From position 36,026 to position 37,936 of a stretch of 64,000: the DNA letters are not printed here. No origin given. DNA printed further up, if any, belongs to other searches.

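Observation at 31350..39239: Sigma-54-controlled acyl-CoA catabolic module with an AbfD-family radical dehydratase/isomerase and an unknown substrate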

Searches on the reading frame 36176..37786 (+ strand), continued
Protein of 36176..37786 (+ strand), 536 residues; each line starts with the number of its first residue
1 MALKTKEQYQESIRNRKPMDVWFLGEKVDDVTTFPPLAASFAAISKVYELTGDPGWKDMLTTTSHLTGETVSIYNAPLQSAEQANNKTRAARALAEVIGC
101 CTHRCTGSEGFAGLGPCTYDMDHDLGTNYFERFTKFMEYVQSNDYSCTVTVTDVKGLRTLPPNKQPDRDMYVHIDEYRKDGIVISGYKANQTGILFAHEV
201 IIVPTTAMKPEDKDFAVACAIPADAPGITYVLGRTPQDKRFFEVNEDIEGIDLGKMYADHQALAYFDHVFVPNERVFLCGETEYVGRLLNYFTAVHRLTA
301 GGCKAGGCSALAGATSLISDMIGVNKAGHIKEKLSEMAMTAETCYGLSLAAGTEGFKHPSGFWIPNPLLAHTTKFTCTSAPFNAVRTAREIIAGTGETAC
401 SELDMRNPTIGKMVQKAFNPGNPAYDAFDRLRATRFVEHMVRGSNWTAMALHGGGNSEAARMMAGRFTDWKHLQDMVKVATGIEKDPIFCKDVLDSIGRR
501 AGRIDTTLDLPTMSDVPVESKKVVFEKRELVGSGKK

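Call 35: search_solved_structures(query=L001:8672-9973:+)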
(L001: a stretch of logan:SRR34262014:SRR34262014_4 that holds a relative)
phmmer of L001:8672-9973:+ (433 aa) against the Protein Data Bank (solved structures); distinct sequences matched with E-value up to 0.001: 20.
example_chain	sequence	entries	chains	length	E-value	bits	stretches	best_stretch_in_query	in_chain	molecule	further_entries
3eh7_A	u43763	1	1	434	5.3e-115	387.7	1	16-428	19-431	4-hydroxybutyrate CoA-transferase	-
4n8i_A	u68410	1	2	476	1.4e-106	359.9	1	6-432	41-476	4-hydroxybutyrate coenzyme A transferase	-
4n8h_A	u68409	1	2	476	2.5e-106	359.1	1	6-432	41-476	4-hydroxybutyrate coenzyme A transferase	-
3qli_A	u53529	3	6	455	1.3e-105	356.8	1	6-432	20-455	Coenzyme A transferase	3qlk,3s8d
4n8j_A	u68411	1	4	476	2.7e-105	355.7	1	6-432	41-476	Putative 4-hydroxybutyrate coenzyme A transferase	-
4n8l_A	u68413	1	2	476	4e-105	355.2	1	6-432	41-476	Putative 4-hydroxybutyrate coenzyme A transferase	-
4n8k_A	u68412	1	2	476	1e-104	353.8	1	6-432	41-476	Putative 4-hydroxybutyrate coenzyme A transferase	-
3d3u_A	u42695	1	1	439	3.9e-103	348.6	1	4-424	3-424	4-hydroxybutyrate CoA-transferase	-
9vag_F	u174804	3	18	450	1.2e-99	337.1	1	8-426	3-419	4-hydroxybutyrate coenzyme A transferase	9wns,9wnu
3gk7_A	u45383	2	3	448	4.5e-97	328.6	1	4-426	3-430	4-Hydroxybutyrate CoA-transferase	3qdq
2oas_A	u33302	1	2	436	2.8e-89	303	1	24-426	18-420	4-hydroxybutyrate coenzyme A transferase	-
2g39_A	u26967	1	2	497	3.3e-18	68.9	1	212-422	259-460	Acetyl-CoA hydrolase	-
2nvv_A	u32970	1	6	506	2.4e-16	62.7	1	200-421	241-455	Acetyl-CoA hydrolase/transferase family protein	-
8dh7_B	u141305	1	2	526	1.6e-14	56.7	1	211-424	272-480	Acetyl-CoA hydrolase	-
4eud_A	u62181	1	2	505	5.7e-13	51.6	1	208-422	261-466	Succinyl-CoA:acetate coenzyme A transferase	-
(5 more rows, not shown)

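Call 38: search_protein_families(library=pfam, proteins=[L020:11609-13090:+, L019:11644-13296:+, L012:11654-13003:+, L012:8341-9045:+, L015:4155-5486:+, L009:10599-11441:+, L009:11496-12335:+, L009:12435-13610:+, L029:11749-12555:+, L018:6482-7954:+], max_evalue=0.001)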
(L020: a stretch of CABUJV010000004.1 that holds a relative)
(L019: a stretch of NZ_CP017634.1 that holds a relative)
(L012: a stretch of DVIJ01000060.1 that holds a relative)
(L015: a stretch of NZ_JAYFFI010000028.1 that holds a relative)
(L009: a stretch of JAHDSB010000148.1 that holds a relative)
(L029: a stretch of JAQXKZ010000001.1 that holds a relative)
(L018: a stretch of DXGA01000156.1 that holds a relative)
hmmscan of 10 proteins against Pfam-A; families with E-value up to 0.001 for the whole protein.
L020:11609-13090:+ (493 aa): 0 families

L019:11644-13296:+ (550 aa): 2 families
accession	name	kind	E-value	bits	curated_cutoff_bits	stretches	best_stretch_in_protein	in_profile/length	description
PF00501.34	AMP-binding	-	3.6e-78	263.5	29.9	1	40-396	8-374/384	AMP-binding enzyme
PF13193.12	AMP-binding_C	-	2.5e-26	92.9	24.5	1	462-540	1-76/76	AMP-binding enzyme C-terminal domain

L012:11654-13003:+ (449 aa): 1 family
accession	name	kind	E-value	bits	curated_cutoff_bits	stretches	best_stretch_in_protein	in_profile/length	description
PF03313.21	SDH_alpha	-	1.5e-51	176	26.4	1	200-445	22-260/260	Serine dehydratase alpha chain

L012:8341-9045:+ (234 aa): 1 family
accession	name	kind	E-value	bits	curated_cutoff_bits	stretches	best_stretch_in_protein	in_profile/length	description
PF01467.32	CTP_transf_like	-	6.1e-23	81.9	21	1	45-174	1-132/133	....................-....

L015:4155-5486:+ (443 aa): 1 family
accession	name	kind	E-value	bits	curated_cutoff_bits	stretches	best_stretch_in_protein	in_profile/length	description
PF08447.18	PAS_3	-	2.5e-07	31.3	25.6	1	197-260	2-63/89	PAS fold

L009:10599-11441:+ (280 aa): 2 families
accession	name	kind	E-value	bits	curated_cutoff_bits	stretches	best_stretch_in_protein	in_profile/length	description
PF00378.25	ECH_1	-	2.9e-72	243.5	27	1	33-279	5-250/251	Enoyl-CoA hydratase/isomerase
PF16113.10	ECH_2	-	5.6e-38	131.7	27.2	1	36-215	3-184/335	Enoyl-CoA hydratase/isomerase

L009:11496-12335:+ (279 aa): 3 families
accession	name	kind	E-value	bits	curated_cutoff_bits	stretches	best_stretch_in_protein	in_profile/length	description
PF02737.24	3HCDH_N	-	1.8e-65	220.7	22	1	2-180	1-179/180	3-hydroxyacyl-CoA dehydrogenase, NAD binding domain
PF00725.27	3HCDH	-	2.3e-37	127.8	22.1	1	183-279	1-97/97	3-hydroxyacyl-CoA dehydrogenase, C-terminal domain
PF03446.21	NAD_binding_2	-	0.00065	20.2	21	0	3-97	2-89/161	NAD binding domain of 6-phosphogluconate dehydrogenase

L009:12435-13610:+ (391 aa): 3 families
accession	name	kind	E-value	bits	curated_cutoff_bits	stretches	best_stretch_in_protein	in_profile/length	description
PF00108.29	Thiolase_N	-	5.8e-106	354.1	26.4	1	4-261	1-259/260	Thiolase, N-terminal domain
PF02803.24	Thiolase_C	-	3.3e-50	169.3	27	1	270-391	2-123/123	Thiolase, C-terminal domain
PF00109.32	ketoacyl-synt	-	4.4e-06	26.9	20.8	1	80-118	166-204/252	Beta-ketoacyl synthase, N-terminal domain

L029:11749-12555:+ (268 aa): 4 families
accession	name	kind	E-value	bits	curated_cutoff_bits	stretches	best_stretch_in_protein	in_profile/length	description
PF10609.15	ParA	-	7.7e-49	166.8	27.1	1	34-253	2-231/246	NUBPL iron-transfer P-loop NTPase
PF01656.29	CbiA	-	3.6e-08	33.9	25.4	1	38-227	1-102/125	CobQ/CobB/MinD/ParA nucleotide binding domain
PF09140.17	MipZ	-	7.5e-06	25.9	20.7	1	37-106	2-71/262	ATPase MipZ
PF13614.12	AAA_31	-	0.0002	21.8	27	1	36-76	2-42/177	AAA domain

L018:6482-7954:+ (490 aa): 3 families
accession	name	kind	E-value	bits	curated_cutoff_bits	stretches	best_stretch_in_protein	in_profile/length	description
PF13411.12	MerR_1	-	7.1e-16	58.5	21.6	1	1-67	1-67/69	MerR HTH family regulatory protein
PF06271.18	RDD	-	2.1e-14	54.5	24.1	1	144-240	2-104/137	RDD family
PF00376.29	MerR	-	3.3e-11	43.3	28.2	1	2-38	1-38/38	MerR family regulatory protein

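Call 74: search_protein_families(library=ncbifam, proteins=[L001:8672-9973:+, L010:8650-9876:+, L020:11609-13090:+, L005:6604-7401:+, L005:7438-7791:+, L019:11644-13296:+], max_evalue=0.00001)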
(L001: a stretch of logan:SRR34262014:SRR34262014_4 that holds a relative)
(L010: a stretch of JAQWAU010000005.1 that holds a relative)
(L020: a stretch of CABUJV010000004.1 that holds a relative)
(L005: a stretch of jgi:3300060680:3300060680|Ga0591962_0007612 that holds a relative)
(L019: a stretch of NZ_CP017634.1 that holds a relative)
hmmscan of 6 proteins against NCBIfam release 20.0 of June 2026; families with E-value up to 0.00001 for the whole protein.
L001:8672-9973:+ (433 aa): 5 families
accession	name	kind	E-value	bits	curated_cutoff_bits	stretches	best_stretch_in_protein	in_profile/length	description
TIGR03948.1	butyr_acet_CoA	equivalog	2e-105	353.1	674.8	1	5-431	3-439/445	butyryl-CoA:acetate CoA-transferase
TIGR03458.1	YgfH_subfam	subfamily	2.1e-31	109.1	658.7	1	209-424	251-457/489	succinate CoA transferase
NF053666.1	BtrAceCoATfers1341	equivalog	2.5e-27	95.9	740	1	207-423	247-456/492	butyryl-CoA:acetate CoA transferase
NF053853.1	ScActCoATferScpC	equivalog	3.3e-27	95.3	500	1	211-424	257-461/493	succinyl-CoA:acetate CoA-transferase ScpC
TIGR02428.1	pcaJ_scoB_fam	subfamily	8.5e-06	25.3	243.55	0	199-242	6-48/207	3-oxoacid CoA-transferase subunit B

L010:8650-9876:+ (408 aa): 15 families
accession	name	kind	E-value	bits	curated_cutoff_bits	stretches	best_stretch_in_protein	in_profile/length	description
NF049980.1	SfMCT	equivalog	5.4e-135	449.9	320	1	8-382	1-378/378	L-lactate MFS transporter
TIGR00890.1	2A0111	subfamily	1.7e-90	303.7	374.85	1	8-388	2-376/377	oxalate/formate antiport family MFS transporter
TIGR04259.1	oxa_formateAnti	equivalog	4.2e-73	246.5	335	1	8-399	1-397/405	oxalate/formate MFS antiporter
NF038246.1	bile_salt_MFS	equivalog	2.2e-19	69.6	400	1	7-396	2-406/408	conjugated bile salt MFS transporter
TIGR00892.1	2A0113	subfamily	9.4e-19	67.4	586.1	1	9-402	18-430/455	monocarboxylate transporter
TIGR00895.1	2A0115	subfamily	1.7e-15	56.8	418.55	2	5-181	12-189/398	aromatic acid/H+ symport family MFS transporter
TIGR00893.1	2A0114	subfamily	6.2e-14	51.7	395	1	38-392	23-397/399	D-galactonate transporter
TIGR00891.1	2A0112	subfamily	1.1e-13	51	552.9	2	31-179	34-183/405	sialate:H+ symport family MFS transporter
NF008586.0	PRK11551.1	equivalog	1.6e-12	47.1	410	1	6-387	11-389/406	3-(3-hydroxy-phenyl)propionate transporter MhpT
TIGR00886.1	2A0108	subfamily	7.4e-10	38.4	311.7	1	18-312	10-327/368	NarK family nitrate/nitrite MFS transporter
TIGR00881.1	2A0104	subfamily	2.3e-08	33.5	407.75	1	239-398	17-175/379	phosphoglycerate transporter protein PgtP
NF003024.0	PRK03893.1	subfamily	9.3e-08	31.3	604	0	217-402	22-200/497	sialate:H+ symport family MFS transporter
TIGR00880.1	2_A_01_02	superfamily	2.6e-07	30.8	131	0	52-184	5-138/141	multidrug resistance protein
NF008654.0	PRK11652.1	equivalog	4.3e-07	29.1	479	0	50-253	53-246/397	multidrug efflux MFS transporter EmrD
NF053813.1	MFS_TcaB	equivalog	8.3e-06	24.8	475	1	240-403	29-187/396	putative multidrug effflux MFS transporter TcaB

L020:11609-13090:+ (493 aa): 0 families

L005:6604-7401:+ (265 aa): 17 families
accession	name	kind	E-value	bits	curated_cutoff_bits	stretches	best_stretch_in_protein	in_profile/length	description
NF038196.1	ferrodoxin_EFR1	subfamily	4.8e-23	82.5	75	1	1-236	2-228/242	EFR1 family ferrodoxin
NF043039.1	HgcAB_like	equivalog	1.6e-08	34.5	285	1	185-236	293-348/350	HgcAB-like fusion protein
NF058577.1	FdxA_fam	equivalog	4e-08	33.3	65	1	192-236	6-52/52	4Fe-4S ferredoxin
NF004541.0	PRK05888.2-2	equivalog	1.1e-07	31.8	217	1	174-245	42-119/168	NADH-quinone oxidoreductase subunit NuoI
TIGR02745.1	ccoG_rdxA_fixG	equivalog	1.2e-07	31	316.7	1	188-233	226-268/435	cytochrome c oxidase accessory protein CcoG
TIGR04041.1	activase_YjjW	hypoth_equivalog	1.9e-07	30.8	250.2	1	188-236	36-86/276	YjjW family glycine radical enzyme activase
NF040864.1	HgcB_ferredoxin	equivalog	5.9e-07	29.3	99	1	192-236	13-60/93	mercury methylation ferredoxin HgcB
NF006221.0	PRK08348.1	subfamily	1.2e-06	28.3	124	1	166-236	17-91/136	NADH-plastoquinone oxidoreductase subunit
NF045874.1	Vhu_polyferre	exception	1.3e-06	27.4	600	1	192-241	29-80/381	F420-non-reducing hydrogenase associated-polyferredoxin VhuB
TIGR01971.1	NuoI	subfamily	1.6e-06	27.7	113.05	0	166-236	18-97/121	NADH-quinone oxidoreductase, chain I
NF007204.0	PRK09625.1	equivalog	1.7e-06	28.1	125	1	165-237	30-106/133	pyruvate flavodoxin oxidoreductase subunit delta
NF010367.0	PRK13795.1-2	equivalog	1.8e-06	26.7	456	1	191-235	534-582/584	hypothetical protein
NF040684.1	PorD_Arch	equivalog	5e-06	26.5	120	1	185-236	23-78/85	pyruvate synthase subunit PorD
TIGR02179.1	PorD_KorD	subfamily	5.8e-06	26.3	60.05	1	184-236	15-71/78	2-oxoacid:acceptor oxidoreductase, delta subunit, pyruvate/2-ketoisovalerate family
TIGR03294.1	FrhG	equivalog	6.1e-06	26.1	245.5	0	192-235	173-218/228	coenzyme F420 hydrogenase subunit gamma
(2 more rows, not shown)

L005:7438-7791:+ (117 aa): 0 families

L019:11644-13296:+ (550 aa): 105 families (the best 25 are shown)
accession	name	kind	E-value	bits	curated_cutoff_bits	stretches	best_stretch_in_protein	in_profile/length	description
NF003313.0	PRK04319.1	equivalog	2.3e-146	488.4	729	1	26-547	42-558/574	acetate--CoA ligase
NF047394.1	AcylCoAsynMbcS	equivalog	6.8e-115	384.6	850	1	34-549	18-519/525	acyl-CoA synthetase MbcS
TIGR02188.1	Ac_CoA_lig_AcsA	equivalog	8.4e-106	354.6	724.95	1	28-548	57-603/629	acetate--CoA ligase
NF001208.0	PRK00174.1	subfamily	1.8e-104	350.4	657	1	29-548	79-618/649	acetate--CoA ligase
NF004837.0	PRK06187.1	subfamily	5e-95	318.8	476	1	27-548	8-520/531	long-chain-fatty-acid--CoA ligase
TIGR02262.1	benz_CoA_lig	subfamily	3.6e-86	289.9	375.25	1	30-548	6-507/508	benzoate-CoA ligase family protein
NF007815.0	PRK10524.1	equivalog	1.3e-79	268.5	955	1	40-544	66-597/629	propionate--CoA ligase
NF005702.0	PRK07514.1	subfamily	2.7e-79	266.8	558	1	52-548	24-498/506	malonyl-CoA synthase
NF006181.0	PRK08314.1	subfamily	1.6e-73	247.8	705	1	41-543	38-547/563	long-chain-fatty-acid--CoA ligase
TIGR02316.1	propion_prpE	equivalog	2.8e-71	241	827.4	2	192-544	232-596/628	propionate--CoA ligase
TIGR03098.1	ligase_PEP_1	hypoth_equivalog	4.6e-69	233.2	592.35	1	31-547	4-515/517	acyl-CoA ligase (AMP-forming), exosortase A system-associated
NF006182.0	PRK08316.1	subfamily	5.5e-67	226.4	663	1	25-548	9-515/523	fatty acyl-CoA synthetase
NF052269.1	Staph_lig_FadD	equivalog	3.6e-64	216.9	650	1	31-548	4-491/499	long-chain-fatty-acid--CoA ligase FadD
NF004758.0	PRK06087.1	equivalog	6.9e-64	216.2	736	1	28-548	25-533/548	medium-chain fatty-acid--CoA ligase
NF005801.1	PRK07656.1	equivalog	1.1e-63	215.6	657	1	54-547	23-500/500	FadD3 family acyl-CoA ligase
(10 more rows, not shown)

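Call 77: find_encoding_contigs(protein=P0030, flank=8000, max_places=2)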
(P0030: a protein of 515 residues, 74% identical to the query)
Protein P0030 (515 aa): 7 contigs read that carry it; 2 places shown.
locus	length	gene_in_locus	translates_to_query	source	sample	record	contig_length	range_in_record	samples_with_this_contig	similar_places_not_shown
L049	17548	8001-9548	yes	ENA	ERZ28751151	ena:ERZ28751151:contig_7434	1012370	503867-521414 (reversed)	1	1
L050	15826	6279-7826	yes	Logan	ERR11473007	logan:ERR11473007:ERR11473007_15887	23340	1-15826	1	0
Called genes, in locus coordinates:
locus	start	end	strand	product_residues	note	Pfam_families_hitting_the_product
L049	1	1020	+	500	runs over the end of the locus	PF14821:Thr_synth_N, PF00291:PALP, PF24857:THR4_C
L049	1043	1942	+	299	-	PF00892:EamA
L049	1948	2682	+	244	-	PF09335:VTT_dom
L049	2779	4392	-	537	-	PF00009:GTP_EFTU, PF01926:MMR_HSR1 (weak), PF22042:EF-G_D2, PF03144:GTP_EFTU_D2, PF16658:RF3_C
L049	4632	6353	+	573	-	PF08448:PAS_4 (faint), PF00989:PAS, PF00158:Sigma54_activat, PF13191:AAA_16 (weak), PF14532:Sigma54_activ_2, PF00004:AAA (weak), PF25601:AAA_lid_14, PF18024:HTH_50 (weak), +3 more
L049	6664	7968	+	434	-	PF02550:AcetylCoA_hydro, PF13336:AcetylCoA_hyd_C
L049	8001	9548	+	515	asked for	PF11794:HpaB_N, PF03241:HpaB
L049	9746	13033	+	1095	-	PF17757:UvrB_inter, PF21132:MFD_D3 (faint), PF02559:CarD_TRCF_RID, PF04851:ResIII, PF00270:DEAD, PF00271:Helicase_C, PF03461:TRCF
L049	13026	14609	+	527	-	PF01943:Polysacc_synt, PF03023:MurJ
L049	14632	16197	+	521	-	PF00590:TP_methylase, PF03819:MazG, PF01503:PRA-PH (weak), PF03819:MazG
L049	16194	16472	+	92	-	PF00216:Bac_DNA_binding, PF18175:HU-CCDC81_bac_2 (weak)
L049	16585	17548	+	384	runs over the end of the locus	PF06925:MGDG_synth, PF13439:Glyco_transf_4 (faint), PF00534:Glycos_transf_1, PF04101:Glyco_tran_28_C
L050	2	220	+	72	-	?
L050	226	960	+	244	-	PF09335:VTT_dom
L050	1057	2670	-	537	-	PF00009:GTP_EFTU, PF01926:MMR_HSR1 (weak), PF22042:EF-G_D2, PF03144:GTP_EFTU_D2, PF16658:RF3_C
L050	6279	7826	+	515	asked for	PF11794:HpaB_N, PF03241:HpaB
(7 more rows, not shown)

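Call 78: find_encoding_contigs(protein=P0039, flank=8000, max_places=2)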
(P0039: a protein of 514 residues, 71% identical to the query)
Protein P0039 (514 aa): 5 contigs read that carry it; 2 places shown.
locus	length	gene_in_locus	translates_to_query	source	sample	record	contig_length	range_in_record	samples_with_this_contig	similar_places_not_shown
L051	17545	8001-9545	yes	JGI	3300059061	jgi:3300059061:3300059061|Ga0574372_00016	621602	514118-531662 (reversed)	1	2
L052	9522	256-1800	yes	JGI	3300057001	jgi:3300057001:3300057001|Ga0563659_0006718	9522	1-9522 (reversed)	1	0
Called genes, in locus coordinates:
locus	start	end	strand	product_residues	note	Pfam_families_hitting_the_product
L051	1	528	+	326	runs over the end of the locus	PF04055:Radical_SAM, PF06968:BATS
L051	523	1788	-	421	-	PF00349:Hexokinase_1, PF03727:Hexokinase_2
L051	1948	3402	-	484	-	PF00171:Aldedh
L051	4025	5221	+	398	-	PF00375:SDF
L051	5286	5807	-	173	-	-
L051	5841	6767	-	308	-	PF00795:CN_hydrolase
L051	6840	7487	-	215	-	PF00440:TetR_N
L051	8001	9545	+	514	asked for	PF11794:HpaB_N, PF03241:HpaB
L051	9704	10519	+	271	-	PF12724:Flavodoxin_5 (weak), PF13534:Fer4_17 (faint), PF12838:Fer4_7 (faint), PF13183:Fer4_8 (faint), PF13484:Fer4_16 (faint), PF00037:Fer4 (weak), PF13187:Fer4_9 (weak), PF00037:Fer4 (weak), +5 more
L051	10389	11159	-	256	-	PF00455:DeoRC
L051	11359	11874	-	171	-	PF00583:Acetyltransf_1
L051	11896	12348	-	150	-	PF22381:Staph_reg_Sar_Rot (weak), PF01047:MarR, PF12802:MarR_2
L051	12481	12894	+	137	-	PF13279:4HBT_2 (weak), PF03061:4HBT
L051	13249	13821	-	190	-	-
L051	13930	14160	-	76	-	-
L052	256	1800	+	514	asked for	PF11794:HpaB_N, PF03241:HpaB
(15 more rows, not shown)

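Call 79: find_encoding_contigs(protein=P0013, flank=8000, max_places=2)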
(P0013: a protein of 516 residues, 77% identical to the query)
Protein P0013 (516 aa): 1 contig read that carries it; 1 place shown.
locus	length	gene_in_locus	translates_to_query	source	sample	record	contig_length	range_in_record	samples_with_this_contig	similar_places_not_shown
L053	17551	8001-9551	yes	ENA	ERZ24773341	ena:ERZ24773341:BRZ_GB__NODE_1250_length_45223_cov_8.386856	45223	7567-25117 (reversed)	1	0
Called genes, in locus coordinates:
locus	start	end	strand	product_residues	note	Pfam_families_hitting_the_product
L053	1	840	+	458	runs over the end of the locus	-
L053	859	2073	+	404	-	PF00092:VWA, PF13519:VWA_2 (weak)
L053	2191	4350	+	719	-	PF09371:Tex_N, PF22706:Tex_central_region, PF14639:YqgF, PF16921:Tex_YqgF, PF14635:HHH_7, PF12836:HHH_3, PF17674:HHH_9, PF00575:S1, +1 more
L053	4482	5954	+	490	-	PF00376:MerR, PF13411:MerR_1, PF06271:RDD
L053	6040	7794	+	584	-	PF00989:PAS, PF08448:PAS_4, PF13426:PAS_9, PF00158:Sigma54_activat, PF14532:Sigma54_activ_2, PF07728:AAA_5 (weak), PF25601:AAA_lid_14, PF18024:HTH_50, +2 more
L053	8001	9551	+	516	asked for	PF11794:HpaB_N, PF03241:HpaB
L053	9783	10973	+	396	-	PF00266:Aminotran_5, PF01212:Beta_elim_lyase (weak), PF00155:Aminotran_1_2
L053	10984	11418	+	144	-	PF01592:NifU_N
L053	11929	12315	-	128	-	PF09719:C_GCAxxG_C_C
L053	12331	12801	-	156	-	PF00583:Acetyltransf_1, PF13508:Acetyltransf_7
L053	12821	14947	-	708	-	PF17191:RecG_wedge, PF00270:DEAD, PF04851:ResIII, PF07517:SecA_DEAD (weak), PF00271:Helicase_C, PF19833:RecG_dom3_C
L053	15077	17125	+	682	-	PF00144:Beta-lactamase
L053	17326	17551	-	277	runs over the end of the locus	PF00583:Acetyltransf_1, PF13527:Acetyltransf_9, PF13508:Acetyltransf_7 (weak)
